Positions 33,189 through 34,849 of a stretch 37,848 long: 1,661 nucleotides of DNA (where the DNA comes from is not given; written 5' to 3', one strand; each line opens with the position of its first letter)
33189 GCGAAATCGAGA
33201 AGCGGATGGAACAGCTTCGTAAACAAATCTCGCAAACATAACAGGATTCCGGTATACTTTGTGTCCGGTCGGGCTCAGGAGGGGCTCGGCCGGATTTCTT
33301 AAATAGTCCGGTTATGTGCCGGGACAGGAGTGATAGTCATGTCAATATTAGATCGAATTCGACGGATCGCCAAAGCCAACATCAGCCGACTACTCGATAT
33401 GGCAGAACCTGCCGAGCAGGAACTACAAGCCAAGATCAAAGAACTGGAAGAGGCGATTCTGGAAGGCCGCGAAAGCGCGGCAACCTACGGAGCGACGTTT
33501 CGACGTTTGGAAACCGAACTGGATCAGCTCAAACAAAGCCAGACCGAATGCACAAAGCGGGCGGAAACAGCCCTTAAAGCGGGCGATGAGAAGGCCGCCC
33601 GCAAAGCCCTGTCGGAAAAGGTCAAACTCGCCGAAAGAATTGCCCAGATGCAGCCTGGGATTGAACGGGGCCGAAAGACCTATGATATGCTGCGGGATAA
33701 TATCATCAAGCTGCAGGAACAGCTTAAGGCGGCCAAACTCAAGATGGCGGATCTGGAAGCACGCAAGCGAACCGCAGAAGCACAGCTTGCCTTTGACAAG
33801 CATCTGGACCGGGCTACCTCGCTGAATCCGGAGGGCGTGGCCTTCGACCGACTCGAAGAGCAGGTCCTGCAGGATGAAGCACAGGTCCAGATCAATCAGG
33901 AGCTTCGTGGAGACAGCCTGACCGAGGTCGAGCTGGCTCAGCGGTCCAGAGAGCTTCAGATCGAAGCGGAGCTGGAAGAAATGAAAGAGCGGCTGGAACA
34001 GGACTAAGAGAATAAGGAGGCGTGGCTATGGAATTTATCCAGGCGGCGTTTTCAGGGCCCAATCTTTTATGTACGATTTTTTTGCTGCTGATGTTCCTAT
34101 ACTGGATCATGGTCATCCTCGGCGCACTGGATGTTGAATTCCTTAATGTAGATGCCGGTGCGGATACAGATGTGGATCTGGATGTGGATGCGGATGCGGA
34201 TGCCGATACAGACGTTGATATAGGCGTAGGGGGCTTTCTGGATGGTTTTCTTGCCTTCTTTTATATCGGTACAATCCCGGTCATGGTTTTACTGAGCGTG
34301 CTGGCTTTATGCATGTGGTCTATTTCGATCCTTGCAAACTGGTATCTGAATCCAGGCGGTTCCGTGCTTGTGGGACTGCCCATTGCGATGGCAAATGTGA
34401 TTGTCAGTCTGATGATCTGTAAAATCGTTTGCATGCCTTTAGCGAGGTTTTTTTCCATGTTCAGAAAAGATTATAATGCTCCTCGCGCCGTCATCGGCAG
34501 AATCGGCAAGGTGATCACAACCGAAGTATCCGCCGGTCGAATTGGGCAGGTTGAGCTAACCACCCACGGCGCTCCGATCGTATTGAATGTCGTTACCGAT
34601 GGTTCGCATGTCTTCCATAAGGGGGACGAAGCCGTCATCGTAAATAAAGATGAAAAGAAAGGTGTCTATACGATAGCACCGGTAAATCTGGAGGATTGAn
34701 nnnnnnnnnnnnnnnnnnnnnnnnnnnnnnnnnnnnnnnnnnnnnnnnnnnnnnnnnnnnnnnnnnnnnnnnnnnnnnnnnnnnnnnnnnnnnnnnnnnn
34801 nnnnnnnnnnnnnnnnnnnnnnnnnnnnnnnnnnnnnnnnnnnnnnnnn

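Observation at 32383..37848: Composite membrane-stress/remodelling operon: two tandem PspA/IM30 paralogs + YqiJ/NfeD-like + flotillin + unrecognised fifth gene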

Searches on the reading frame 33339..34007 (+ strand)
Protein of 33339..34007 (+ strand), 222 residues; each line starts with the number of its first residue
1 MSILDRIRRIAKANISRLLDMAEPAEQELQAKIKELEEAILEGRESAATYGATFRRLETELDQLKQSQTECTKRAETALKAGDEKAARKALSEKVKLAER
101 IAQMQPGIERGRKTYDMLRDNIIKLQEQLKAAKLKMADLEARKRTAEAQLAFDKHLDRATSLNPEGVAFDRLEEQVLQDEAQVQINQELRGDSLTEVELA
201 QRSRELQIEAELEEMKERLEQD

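Call 6: search_protein_families(library=pfam, proteins=[window:33339-34007:+], max_evalue=0.01)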
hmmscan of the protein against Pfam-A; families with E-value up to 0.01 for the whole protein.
window:33339-34007:+ (222 aa): 2 families
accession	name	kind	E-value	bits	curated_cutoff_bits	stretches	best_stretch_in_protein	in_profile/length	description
PF04012.17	PspA_IM30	-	2e-25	90.2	33.9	1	2-218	1-217/220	PspA/IM30 family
PF02120.21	Flg_hook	-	0.0046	17.2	29.8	0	113-146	48-81/85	Flagellar hook-length control protein FliK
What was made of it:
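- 33339..34007 (+): PspA-2, a second PspA/IM30 paralog of 222 aa, 24% identical to PspA-1. PF04012 at 90.2 bits, E 2e-25 (call 6).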

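Call 7: search_protein_families(library=ncbifam, proteins=[window:33339-34007:+], max_evalue=0.01)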
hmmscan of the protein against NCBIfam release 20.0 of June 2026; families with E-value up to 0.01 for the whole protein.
window:33339-34007:+ (222 aa): 4 families
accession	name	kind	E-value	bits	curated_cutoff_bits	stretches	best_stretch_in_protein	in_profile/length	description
TIGR02977.1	phageshock_pspA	equivalog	3.3e-25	89.1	242.95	1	1-220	1-218/219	phage shock protein PspA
NF007974.0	PRK10698.1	equivalog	3.1e-13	49.9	336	1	1-222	1-220/222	phage shock protein PspA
NF045984.1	StressProtLiaH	equivalog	5.7e-09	36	380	1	3-218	2-214/225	stress responsive protein LiaH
TIGR02168.1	SMC_prok_B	equivalog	0.0016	16.2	567.35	1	18-219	708-912/1181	chromosome segregation protein SMC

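Call 25: search_protein_families(library=padloc, proteins=[window:33339-34007:+], max_evalue=0.01)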
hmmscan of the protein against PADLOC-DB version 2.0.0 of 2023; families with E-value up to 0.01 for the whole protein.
window:33339-34007:+ (222 aa): 2 families
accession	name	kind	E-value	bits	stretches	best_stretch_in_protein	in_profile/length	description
PDLC00517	JetC1|JetC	-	0.0014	14.9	1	31-220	637-823/1119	DUF3584 domain; MukB-like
PDLC03865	LmuB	-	0.0017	14.6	1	17-220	566-757/1007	-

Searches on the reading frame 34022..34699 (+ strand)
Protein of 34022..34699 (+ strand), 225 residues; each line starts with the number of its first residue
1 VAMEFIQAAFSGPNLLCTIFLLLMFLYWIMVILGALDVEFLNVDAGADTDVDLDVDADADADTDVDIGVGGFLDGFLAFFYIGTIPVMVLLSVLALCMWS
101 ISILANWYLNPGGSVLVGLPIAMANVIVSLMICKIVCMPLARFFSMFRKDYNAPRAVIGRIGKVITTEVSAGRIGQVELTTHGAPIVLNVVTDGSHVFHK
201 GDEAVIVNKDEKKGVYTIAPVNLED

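Call 6: search_protein_families(library=pfam, proteins=[window:34022-34699:+], max_evalue=0.01)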
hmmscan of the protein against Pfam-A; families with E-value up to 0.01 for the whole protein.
window:34022-34699:+ (225 aa): 1 family
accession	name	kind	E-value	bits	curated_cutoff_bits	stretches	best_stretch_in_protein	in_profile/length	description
PF21001.2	YqiJ_N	-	0.00011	22.8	23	1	21-132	12-114/116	Inner membrane protein YqiJ, N-terminal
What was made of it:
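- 34022..34699 (+): YqiJ-family (NfeD-like) polytopic membrane protein of 225 aa, with an acidic D-rich loop and a C-terminal soluble beta domain. PF21001 YqiJ_N at 22.8 bits against a cutoff of 23 (call 6).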

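Call 7: search_protein_families(library=ncbifam, proteins=[window:34022-34699:+], max_evalue=0.01)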
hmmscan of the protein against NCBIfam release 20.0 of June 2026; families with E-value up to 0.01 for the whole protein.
window:34022-34699:+ (225 aa): 0 families

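Call 13: search_protein_families(library=pfam, proteins=[window:34022-34699:+], max_evalue=10)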
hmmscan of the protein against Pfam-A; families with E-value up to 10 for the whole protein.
window:34022-34699:+ (225 aa): 2 families
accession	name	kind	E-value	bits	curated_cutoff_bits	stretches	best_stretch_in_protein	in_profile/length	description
PF21001.2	YqiJ_N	-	0.00011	22.8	23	1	21-132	12-114/116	Inner membrane protein YqiJ, N-terminal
PF04277.18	OAD_gamma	-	3.4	8.8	27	0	17-39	12-34/76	Oxaloacetate decarboxylase, gamma chain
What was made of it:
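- On SPFH / Band 7 (PF01145) and Flot (PF15975): Gene 4 gets no hit even at E <= 10 (calls 6, 13).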

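Call 25: search_protein_families(library=padloc, proteins=[window:34022-34699:+], max_evalue=0.01)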
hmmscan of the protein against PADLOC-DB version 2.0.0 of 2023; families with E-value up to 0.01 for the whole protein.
window:34022-34699:+ (225 aa): 0 families

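Call 95: search_protein_families(library=pfam, alignment_id=A9, max_evalue=0.01)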
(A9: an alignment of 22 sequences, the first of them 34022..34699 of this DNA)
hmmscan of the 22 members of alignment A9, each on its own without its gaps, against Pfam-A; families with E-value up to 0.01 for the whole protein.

A. member 1, window:34022-34699:+ (225 aa): 1 family
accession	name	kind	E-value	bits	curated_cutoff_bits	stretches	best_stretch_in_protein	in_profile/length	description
PF21001.2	YqiJ_N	-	0.00011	22.8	23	1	21-132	12-114/116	Inner membrane protein YqiJ, N-terminal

B. families by the number of members that match (of 22 scanned): 1 family
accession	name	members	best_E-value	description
PF21001.2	YqiJ_N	8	1.6e-05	Inner membrane protein YqiJ, N-terminal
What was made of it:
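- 34022..34699 (+): 8 of 22 family members hit YqiJ_N (call 95).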
